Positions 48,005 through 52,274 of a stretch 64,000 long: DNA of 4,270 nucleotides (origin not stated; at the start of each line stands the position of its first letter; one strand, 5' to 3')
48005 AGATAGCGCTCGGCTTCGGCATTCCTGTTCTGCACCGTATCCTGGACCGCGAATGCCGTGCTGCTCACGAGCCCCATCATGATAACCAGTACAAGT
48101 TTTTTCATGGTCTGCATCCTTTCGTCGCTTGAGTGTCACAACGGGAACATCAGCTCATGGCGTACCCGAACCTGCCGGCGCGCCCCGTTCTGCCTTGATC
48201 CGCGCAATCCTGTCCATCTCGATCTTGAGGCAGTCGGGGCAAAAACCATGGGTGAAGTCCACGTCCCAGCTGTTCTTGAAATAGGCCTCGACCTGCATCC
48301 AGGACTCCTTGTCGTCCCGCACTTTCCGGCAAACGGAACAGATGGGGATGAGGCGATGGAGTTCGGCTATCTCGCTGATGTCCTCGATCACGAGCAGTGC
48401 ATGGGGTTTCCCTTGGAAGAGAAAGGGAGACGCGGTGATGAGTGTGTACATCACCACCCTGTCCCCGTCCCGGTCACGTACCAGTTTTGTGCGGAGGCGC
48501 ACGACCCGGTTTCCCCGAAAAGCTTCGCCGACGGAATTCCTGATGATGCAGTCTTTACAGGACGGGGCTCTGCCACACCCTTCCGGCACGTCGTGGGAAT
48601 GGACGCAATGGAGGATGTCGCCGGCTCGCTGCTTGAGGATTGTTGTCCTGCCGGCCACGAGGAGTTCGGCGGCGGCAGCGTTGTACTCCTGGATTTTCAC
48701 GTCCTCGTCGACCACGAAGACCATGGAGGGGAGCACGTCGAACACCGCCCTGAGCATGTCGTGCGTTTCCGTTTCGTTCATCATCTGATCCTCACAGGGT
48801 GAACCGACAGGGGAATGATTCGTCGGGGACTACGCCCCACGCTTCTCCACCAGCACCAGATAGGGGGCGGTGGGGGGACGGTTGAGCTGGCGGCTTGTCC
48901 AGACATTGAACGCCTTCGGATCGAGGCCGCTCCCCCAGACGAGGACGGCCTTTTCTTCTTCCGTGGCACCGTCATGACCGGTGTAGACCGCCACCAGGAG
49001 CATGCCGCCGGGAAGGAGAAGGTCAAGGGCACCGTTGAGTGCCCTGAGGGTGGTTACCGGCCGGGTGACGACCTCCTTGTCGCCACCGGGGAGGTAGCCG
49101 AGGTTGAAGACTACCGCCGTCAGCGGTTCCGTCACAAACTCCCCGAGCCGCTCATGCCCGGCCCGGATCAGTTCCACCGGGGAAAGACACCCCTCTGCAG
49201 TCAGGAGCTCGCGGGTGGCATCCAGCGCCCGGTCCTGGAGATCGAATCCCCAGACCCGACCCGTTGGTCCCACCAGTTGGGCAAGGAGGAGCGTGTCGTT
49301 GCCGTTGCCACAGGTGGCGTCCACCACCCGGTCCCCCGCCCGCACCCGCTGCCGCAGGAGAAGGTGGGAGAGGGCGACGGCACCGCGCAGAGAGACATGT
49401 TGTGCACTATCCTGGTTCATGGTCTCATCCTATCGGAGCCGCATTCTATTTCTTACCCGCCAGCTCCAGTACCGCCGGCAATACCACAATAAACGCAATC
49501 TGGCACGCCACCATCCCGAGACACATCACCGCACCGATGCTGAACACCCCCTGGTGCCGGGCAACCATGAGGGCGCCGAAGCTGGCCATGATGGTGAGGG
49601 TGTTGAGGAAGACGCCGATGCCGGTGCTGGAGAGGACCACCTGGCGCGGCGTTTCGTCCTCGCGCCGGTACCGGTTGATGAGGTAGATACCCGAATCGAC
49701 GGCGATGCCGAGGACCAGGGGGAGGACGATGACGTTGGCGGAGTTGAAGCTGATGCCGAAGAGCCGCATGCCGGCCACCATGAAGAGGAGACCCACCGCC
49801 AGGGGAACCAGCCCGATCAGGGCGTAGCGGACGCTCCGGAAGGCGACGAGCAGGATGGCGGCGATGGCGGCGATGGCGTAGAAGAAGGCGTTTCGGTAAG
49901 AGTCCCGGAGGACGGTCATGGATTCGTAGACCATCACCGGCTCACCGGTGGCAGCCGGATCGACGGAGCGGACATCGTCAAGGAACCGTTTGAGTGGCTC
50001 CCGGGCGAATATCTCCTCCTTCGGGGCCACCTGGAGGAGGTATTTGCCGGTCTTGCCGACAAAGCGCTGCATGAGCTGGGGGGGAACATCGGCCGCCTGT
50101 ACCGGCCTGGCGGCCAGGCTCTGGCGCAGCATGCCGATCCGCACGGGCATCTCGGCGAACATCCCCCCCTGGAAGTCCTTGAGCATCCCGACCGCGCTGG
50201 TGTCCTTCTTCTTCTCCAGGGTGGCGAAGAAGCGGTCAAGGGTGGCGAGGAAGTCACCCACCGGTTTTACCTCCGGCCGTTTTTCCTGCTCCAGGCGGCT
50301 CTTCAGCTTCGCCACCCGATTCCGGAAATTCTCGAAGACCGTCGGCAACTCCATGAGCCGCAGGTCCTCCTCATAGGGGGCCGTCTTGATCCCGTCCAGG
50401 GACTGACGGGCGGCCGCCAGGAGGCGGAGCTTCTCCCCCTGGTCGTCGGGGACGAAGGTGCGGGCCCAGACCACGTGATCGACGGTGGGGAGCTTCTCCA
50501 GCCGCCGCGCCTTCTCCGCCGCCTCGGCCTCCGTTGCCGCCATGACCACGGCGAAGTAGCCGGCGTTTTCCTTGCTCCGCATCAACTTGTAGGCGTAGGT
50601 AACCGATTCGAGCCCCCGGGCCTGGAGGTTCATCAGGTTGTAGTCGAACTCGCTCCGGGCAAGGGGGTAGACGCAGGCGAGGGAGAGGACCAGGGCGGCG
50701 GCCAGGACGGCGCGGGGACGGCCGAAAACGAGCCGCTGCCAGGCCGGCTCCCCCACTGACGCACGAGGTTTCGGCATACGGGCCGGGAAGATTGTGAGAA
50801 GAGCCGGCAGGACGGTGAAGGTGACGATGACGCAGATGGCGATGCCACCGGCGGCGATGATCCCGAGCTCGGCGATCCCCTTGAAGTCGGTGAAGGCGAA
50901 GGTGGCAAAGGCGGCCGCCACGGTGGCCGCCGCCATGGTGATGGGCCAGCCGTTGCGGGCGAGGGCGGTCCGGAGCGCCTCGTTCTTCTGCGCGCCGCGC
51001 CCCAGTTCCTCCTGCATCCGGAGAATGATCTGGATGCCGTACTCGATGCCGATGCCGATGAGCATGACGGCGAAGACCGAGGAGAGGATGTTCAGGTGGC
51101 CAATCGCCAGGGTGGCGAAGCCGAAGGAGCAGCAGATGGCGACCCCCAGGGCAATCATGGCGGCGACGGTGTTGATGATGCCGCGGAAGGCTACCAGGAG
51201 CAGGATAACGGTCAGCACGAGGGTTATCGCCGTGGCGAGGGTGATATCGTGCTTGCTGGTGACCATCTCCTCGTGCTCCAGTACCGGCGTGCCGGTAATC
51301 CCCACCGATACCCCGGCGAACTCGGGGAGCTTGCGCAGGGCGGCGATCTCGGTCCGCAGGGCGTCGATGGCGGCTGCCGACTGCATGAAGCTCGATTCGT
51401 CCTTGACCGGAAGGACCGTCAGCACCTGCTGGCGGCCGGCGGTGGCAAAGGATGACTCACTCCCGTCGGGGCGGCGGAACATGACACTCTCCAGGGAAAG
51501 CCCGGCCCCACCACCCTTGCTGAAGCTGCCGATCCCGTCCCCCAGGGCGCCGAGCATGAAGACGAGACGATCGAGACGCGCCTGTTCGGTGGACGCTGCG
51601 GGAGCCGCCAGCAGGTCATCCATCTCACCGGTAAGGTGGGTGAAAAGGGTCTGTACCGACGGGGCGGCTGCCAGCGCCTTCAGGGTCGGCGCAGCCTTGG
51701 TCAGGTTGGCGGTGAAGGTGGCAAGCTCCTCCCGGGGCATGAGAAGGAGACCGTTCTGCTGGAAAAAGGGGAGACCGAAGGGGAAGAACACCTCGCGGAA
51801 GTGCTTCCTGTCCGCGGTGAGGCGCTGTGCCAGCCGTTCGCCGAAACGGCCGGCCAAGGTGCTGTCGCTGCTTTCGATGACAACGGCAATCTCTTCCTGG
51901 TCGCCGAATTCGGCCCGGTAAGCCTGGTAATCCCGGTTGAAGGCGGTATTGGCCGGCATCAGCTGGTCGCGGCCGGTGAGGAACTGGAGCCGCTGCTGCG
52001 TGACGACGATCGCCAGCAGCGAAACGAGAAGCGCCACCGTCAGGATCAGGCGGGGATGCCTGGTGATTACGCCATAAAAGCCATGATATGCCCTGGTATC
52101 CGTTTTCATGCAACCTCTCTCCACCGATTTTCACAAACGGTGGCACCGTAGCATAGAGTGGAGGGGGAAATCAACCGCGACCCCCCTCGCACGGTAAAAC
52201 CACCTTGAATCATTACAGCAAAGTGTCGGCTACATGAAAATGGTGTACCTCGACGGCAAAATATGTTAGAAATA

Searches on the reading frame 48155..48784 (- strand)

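Call 51: search_protein_families(library=pfam, proteins=[window:48155-48784:-], max_evalue=0.01)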
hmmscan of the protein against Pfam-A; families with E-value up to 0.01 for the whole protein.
window:48155-48784:- (209 aa): 4 families
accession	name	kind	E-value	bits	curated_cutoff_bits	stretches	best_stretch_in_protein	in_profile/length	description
PF13188.13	PAS_8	-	6.1e-06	26.4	21.8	1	10-46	2-41/65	PAS domain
PF00989.32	PAS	-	1.5e-05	25.4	22.6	1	10-55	2-47/113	PAS fold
PF08448.16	PAS_4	-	3.5e-05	24.4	23.1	1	15-108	1-94/110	PAS fold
PF13426.13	PAS_9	-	9.9e-05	23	27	1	19-138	1-103/103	PAS domain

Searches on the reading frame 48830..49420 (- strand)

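Call 51: search_protein_families(library=pfam, proteins=[window:48830-49420:-], max_evalue=0.01)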
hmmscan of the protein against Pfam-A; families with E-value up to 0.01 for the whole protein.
window:48830-49420:- (196 aa): 8 families
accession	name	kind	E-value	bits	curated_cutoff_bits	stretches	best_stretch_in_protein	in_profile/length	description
PF06962.18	rRNA_methylase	-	1.1e-44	152.1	22.7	1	56-192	1-137/137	Putative rRNA methylase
PF13649.12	Methyltransf_25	-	6.5e-08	33.6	27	1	32-114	1-81/97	Methyltransferase domain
PF13847.12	Methyltransf_31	-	1.2e-07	31.9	27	1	28-76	3-51/145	Methyltransferase domain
PF01209.24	Ubie_methyltran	-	1.3e-05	25.1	20.1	1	25-94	44-112/233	ubiE/COQ5 methyltransferase family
PF13489.12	Methyltransf_23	-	0.00026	21.2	27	0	18-65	10-56/164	Methyltransferase domain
PF01135.25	PCMT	-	0.0033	17.7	20.3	1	8-74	55-119/210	Protein-L-isoaspartate(D-aspartate) O-methyltransferase (PCMT)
PF08241.18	Methyltransf_11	-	0.0049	17.9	21.2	1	34-105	2-66/95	Methyltransferase domain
PF08704.16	GCD14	-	0.0057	16.8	26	1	19-71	31-83/247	tRNA methyltransferase complex GCD14 subunit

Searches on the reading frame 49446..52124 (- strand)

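Call 51: search_protein_families(library=pfam, proteins=[window:49446-52124:-], max_evalue=0.01)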
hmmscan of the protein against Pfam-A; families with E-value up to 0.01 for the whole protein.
window:49446-52124:- (892 aa): 5 families
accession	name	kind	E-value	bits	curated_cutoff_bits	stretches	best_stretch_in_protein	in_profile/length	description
PF03176.21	MMPL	-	7.9e-47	160.2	20.5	2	79-472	29-332/333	MMPL family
PF12349.14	Sterol-sensing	-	1.1e-07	32.2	22.3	1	319-451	9-141/153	Sterol-sensing domain of SREBP cleavage-activation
PF00873.25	ACR_tran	-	8.2e-05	20.9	28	1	736-821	323-411/1021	AcrB/AcrD/AcrF family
PF02460.24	Patched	-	0.0019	18.4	23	0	767-886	30-154/156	Patched SSD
PF02355.23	SecD_SecF_C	-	0.0034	17.2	20.5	1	745-870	35-167/189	Protein export membrane protein SecD/SecF, C-terminal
